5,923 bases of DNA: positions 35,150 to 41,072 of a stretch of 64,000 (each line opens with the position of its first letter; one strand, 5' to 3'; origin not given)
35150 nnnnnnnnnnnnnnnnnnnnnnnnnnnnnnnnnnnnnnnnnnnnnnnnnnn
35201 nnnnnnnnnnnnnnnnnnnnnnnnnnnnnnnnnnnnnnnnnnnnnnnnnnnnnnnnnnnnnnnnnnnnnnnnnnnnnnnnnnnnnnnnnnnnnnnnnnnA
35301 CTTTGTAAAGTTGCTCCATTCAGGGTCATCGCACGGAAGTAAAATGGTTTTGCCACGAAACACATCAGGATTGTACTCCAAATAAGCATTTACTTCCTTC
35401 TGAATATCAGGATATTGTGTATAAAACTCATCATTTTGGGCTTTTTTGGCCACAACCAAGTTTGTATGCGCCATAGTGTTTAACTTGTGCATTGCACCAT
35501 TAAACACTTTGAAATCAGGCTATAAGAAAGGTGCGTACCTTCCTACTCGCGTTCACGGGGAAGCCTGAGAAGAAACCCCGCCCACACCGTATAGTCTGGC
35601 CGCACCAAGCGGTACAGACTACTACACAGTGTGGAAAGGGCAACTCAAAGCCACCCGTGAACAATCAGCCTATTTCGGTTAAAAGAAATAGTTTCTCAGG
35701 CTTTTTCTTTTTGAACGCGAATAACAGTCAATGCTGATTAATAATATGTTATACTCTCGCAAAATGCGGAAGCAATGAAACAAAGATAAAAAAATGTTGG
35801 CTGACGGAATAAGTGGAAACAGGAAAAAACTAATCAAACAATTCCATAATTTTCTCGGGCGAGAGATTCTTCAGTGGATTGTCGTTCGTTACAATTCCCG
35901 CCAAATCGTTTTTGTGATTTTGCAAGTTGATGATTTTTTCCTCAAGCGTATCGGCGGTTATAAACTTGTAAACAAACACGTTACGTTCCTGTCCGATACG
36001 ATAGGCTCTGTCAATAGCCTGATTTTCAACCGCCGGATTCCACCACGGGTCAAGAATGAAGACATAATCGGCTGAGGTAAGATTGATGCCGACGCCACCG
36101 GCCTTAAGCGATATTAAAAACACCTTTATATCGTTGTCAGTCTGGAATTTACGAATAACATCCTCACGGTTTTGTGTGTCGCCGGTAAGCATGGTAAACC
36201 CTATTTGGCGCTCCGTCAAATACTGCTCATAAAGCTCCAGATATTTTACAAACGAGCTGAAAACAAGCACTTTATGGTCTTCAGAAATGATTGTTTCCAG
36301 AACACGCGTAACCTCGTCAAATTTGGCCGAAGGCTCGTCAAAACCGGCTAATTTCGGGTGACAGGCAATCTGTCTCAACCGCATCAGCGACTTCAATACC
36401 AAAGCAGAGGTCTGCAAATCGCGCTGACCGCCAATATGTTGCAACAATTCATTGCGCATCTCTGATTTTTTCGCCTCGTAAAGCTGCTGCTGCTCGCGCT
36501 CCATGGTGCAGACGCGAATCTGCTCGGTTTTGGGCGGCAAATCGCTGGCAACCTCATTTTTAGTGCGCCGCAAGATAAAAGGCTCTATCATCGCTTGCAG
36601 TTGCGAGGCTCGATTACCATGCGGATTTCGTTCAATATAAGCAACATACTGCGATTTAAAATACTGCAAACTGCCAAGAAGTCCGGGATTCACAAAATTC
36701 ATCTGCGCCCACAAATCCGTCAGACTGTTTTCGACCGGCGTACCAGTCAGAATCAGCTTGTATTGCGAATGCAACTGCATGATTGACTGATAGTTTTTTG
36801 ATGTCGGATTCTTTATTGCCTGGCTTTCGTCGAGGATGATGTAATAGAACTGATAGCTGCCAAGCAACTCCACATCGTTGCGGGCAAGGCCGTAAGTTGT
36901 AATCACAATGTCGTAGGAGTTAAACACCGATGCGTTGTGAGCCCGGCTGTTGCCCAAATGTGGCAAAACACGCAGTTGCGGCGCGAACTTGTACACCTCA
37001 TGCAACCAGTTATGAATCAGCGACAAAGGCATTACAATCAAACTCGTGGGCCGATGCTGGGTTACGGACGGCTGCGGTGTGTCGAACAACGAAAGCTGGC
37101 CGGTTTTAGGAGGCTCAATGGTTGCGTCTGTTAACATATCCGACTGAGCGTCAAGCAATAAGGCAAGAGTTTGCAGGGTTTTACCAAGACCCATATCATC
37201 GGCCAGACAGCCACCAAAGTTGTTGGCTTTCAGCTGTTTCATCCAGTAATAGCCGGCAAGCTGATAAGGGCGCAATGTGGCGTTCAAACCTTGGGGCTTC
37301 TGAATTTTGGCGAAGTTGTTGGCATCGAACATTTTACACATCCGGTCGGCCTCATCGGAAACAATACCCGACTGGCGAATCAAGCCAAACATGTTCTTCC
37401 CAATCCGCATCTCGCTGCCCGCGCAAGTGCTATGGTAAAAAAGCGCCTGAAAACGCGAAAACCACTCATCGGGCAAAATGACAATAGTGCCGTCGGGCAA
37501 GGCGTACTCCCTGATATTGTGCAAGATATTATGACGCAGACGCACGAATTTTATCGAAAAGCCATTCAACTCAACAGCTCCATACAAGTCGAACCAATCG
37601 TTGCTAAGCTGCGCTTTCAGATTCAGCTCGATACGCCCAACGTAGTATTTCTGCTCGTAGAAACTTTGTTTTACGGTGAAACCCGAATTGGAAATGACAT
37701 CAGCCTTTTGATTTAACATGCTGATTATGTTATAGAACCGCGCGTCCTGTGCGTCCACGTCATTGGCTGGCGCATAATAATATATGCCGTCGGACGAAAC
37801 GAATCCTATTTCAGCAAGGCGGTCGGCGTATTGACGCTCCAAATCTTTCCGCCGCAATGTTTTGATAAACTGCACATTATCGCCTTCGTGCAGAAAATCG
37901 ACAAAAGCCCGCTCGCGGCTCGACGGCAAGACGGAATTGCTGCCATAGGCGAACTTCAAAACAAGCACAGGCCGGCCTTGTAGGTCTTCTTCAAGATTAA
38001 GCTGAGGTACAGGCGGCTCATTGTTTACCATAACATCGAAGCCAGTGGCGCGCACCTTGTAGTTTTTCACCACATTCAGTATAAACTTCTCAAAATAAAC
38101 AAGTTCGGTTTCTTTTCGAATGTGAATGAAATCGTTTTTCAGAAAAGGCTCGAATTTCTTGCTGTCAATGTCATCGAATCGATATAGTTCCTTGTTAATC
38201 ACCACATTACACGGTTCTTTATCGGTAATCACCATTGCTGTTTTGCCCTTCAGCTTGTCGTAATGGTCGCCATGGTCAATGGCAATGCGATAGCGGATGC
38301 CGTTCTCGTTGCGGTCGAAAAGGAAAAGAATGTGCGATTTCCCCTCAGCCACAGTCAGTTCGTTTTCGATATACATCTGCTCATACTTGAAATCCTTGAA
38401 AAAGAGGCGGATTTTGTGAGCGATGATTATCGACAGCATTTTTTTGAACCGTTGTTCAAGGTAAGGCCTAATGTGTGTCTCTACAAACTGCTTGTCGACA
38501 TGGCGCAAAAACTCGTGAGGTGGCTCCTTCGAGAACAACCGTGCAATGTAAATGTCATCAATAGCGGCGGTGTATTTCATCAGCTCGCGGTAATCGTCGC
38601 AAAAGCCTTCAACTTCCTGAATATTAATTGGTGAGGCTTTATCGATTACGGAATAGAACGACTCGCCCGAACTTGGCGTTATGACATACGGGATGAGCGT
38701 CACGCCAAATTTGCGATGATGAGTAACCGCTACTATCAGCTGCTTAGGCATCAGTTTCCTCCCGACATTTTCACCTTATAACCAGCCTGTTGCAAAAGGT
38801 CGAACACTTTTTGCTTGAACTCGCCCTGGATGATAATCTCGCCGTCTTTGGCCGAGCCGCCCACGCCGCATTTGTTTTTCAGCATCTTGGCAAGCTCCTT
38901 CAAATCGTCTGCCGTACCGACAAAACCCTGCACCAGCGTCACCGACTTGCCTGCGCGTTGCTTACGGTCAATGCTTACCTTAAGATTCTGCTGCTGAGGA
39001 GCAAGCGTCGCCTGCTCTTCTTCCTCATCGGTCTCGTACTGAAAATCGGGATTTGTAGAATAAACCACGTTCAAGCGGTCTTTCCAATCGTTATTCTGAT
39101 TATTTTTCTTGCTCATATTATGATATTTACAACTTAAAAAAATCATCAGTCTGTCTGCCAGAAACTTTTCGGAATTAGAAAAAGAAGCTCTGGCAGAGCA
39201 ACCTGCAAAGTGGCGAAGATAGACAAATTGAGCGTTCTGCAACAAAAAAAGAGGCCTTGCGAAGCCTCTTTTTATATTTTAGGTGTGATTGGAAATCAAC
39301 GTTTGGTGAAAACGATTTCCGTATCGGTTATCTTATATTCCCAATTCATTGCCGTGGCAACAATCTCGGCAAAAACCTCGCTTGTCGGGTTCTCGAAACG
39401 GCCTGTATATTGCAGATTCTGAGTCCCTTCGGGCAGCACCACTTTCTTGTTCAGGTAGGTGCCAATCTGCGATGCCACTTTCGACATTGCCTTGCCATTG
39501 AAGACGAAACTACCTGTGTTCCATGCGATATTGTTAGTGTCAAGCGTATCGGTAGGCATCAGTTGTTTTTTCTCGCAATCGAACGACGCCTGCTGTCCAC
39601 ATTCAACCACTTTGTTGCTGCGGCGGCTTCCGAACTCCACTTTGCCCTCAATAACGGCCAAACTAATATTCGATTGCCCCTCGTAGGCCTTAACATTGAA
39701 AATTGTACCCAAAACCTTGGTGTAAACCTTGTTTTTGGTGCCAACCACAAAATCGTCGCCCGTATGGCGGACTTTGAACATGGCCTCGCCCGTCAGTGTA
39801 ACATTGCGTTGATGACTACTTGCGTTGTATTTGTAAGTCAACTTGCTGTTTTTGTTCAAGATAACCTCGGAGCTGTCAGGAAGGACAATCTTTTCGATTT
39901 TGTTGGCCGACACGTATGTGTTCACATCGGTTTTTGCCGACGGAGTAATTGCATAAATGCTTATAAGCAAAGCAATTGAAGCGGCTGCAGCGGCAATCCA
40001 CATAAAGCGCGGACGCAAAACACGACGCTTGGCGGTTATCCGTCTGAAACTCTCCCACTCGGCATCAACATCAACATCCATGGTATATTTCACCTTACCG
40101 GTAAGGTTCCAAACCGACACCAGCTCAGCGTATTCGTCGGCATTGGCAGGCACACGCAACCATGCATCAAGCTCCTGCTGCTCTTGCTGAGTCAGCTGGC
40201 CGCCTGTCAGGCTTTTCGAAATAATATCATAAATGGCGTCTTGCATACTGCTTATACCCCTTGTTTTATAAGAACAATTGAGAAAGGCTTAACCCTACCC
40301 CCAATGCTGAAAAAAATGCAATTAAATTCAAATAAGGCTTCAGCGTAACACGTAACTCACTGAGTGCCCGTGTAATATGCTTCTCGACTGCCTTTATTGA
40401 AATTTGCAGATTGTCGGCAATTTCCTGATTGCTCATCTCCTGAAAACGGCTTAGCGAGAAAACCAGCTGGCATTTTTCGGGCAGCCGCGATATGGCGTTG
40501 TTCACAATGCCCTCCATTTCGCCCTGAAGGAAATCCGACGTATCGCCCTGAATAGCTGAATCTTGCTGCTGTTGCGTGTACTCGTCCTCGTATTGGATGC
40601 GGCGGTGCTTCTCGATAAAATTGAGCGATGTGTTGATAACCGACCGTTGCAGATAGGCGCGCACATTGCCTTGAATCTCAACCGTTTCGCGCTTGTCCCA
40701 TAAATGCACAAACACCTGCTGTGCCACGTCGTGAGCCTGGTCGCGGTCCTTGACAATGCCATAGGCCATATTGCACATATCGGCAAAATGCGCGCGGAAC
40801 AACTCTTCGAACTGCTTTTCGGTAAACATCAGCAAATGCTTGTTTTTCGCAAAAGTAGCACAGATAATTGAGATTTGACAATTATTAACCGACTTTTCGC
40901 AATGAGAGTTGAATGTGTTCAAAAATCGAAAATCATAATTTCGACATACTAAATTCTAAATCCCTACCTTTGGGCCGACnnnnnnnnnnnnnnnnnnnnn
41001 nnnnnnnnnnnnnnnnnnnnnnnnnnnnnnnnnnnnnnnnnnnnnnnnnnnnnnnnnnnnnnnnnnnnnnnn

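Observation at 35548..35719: ~170-nt multi-helix RNA-like element with mutually exclusive pairings immediately upstream of the MTase-nuclease pair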

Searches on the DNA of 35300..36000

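Call 3: search_rna_families(source=window, start=35300, end=36000, threshold=evalue, max_evalue=10, show_alignments=3)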
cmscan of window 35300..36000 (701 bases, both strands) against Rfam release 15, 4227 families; matches with E-value up to 10: 6.
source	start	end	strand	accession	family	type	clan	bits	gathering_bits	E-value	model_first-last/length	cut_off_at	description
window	35562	35653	-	RF03377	mir-960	Gene; miRNA;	-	19.8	100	0.43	1-93/93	no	mir-960 microRNA precursor family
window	35573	35641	-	RF04065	mir-7563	Gene; miRNA;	-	17.9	80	1.4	1-76/76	no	mir-7563 microRNA precursor family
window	35564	35650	-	RF00258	mir-130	Gene; miRNA;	-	15.4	40.6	5.6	1-83/83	no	mir-130 microRNA precursor family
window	35802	35913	-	RF01515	Afu_514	Gene; snRNA; snoRNA; CD-box;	-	15.1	39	3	1-106/106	no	A. fumigatus snoRNA Afu_514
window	35905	35998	+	RF01210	snoU13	Gene; snRNA; snoRNA; CD-box;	CL00081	14.4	46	2.1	1-104/104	no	Small nucleolar RNA U13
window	35392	35448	-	RF01500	Afu_198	Gene; snRNA; snoRNA; CD-box;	-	13.4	40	5.2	1-149/149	no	A. fumigatus snoRNA Afu_198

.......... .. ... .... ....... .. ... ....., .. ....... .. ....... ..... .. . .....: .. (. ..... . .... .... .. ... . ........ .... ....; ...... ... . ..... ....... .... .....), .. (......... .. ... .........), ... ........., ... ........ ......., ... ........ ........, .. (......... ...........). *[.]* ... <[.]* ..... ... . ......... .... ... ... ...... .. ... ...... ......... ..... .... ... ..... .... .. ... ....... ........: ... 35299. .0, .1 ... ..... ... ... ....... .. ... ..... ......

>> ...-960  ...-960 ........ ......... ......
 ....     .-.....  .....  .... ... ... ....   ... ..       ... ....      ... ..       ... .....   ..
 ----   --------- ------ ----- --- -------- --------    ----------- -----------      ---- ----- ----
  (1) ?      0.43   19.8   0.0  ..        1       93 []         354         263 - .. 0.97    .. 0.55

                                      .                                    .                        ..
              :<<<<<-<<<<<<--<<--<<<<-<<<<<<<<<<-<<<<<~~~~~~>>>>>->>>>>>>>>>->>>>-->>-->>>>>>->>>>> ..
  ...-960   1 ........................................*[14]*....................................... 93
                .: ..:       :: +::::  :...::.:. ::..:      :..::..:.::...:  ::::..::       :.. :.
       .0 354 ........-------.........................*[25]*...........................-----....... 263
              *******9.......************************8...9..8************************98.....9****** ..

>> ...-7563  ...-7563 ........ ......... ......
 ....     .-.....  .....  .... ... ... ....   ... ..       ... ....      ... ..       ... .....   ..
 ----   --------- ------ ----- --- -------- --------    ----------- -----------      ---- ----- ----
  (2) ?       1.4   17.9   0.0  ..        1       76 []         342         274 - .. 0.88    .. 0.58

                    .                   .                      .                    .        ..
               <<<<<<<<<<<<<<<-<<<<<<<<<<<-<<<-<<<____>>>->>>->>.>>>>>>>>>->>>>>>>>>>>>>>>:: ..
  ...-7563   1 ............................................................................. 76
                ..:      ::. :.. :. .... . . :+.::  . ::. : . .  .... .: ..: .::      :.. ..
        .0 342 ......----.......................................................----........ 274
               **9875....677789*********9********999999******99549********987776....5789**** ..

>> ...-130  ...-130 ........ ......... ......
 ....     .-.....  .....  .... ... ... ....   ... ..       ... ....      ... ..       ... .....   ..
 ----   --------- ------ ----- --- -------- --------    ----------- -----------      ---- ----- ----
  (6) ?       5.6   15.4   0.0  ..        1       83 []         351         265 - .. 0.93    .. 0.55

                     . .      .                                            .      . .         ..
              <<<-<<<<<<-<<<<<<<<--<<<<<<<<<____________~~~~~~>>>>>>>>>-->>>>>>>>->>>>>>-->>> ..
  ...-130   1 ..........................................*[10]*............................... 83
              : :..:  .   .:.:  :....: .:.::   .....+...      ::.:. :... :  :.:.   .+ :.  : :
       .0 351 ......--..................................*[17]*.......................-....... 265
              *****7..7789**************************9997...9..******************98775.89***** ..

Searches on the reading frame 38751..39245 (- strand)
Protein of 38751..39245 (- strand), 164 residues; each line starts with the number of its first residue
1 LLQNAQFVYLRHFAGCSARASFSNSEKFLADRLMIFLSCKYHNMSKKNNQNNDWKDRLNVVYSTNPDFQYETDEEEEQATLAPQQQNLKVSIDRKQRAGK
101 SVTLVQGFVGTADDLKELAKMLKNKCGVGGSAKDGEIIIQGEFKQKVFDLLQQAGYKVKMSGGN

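Call 10: search_protein_families(library=pfam, proteins=[window:38751-39245:-])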
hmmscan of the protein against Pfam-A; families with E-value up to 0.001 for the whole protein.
window:38751-39245:- (164 aa): 1 family
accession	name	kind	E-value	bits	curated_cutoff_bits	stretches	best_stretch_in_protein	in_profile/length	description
PF01253.27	SUI1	-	4e-19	69.3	25.5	1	84-157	1-77/77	Translation initiation factor SUI1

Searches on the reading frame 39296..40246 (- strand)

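Call 10: search_protein_families(library=pfam, proteins=[window:39296-40246:-])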
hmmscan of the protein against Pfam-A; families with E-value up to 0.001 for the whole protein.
window:39296-40246:- (316 aa): 2 families
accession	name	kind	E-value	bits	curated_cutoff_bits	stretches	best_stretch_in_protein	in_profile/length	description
PF04773.18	FecR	-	9.1e-15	55.3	24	1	113-204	6-97/97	FecR protein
PF16344.10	FecR_C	-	0.00022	21.6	24.4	1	247-312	2-69/70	FecR, C-terminal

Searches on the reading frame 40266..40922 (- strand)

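Call 10: search_protein_families(library=pfam, proteins=[window:40266-40922:-])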
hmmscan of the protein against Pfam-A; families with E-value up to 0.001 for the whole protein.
window:40266-40922:- (218 aa): 4 families
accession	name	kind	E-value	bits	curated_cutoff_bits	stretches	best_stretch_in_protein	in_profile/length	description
PF08281.18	Sigma70_r4_2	-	4.2e-14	52.4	25.7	1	141-190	5-54/54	Sigma-70, region 4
PF04542.20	Sigma70_r2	-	9.1e-11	41.8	24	1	41-108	1-70/71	Sigma-70 region 2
PF04545.22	Sigma70_r4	-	5.4e-08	32.7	24.1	1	143-191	1-49/50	Sigma-70, region 4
PF00196.25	GerE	-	2.8e-05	24.1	23.5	1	162-193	17-48/57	Bacterial regulatory proteins, luxR family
